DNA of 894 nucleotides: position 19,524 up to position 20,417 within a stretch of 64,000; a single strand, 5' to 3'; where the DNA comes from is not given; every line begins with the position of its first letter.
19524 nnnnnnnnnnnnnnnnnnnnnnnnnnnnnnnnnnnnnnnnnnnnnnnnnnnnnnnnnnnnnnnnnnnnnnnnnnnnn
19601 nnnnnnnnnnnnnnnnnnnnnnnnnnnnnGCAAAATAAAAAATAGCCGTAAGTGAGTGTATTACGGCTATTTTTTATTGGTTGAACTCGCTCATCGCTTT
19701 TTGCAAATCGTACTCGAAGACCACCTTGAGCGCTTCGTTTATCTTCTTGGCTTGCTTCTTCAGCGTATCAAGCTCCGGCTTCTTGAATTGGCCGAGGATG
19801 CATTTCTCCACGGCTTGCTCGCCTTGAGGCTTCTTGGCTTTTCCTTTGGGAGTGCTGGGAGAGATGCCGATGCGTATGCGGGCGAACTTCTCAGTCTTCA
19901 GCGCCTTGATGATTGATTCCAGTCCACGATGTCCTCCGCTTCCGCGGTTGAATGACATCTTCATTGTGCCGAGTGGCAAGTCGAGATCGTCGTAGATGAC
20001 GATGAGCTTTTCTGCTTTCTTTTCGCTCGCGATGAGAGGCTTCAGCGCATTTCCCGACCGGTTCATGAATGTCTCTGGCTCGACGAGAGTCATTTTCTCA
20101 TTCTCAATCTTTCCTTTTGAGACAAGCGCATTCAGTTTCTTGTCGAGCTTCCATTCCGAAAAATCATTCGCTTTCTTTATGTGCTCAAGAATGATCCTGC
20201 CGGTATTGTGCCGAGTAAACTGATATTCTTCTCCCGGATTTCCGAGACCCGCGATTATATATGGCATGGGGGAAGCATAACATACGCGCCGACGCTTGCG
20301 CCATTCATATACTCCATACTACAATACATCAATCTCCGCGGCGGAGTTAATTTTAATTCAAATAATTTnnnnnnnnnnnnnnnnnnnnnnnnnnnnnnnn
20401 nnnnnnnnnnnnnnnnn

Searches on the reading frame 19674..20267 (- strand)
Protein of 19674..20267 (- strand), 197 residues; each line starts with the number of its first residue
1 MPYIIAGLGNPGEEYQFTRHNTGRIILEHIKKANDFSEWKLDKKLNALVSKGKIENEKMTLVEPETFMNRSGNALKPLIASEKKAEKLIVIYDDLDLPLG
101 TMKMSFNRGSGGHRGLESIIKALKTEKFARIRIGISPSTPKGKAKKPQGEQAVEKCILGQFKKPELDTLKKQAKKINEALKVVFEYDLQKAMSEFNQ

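Call 8: search_protein_families(library=pfam, proteins=[window:19674-20267:-], max_evalue=0.001)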
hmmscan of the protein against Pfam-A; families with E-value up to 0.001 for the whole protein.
window:19674-20267:- (197 aa): 1 family
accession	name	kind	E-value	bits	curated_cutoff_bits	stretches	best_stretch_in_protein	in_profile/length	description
PF01195.25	Pept_tRNA_hydro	-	5.1e-52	176.8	27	1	4-196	1-183/183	Peptidyl-tRNA hydrolase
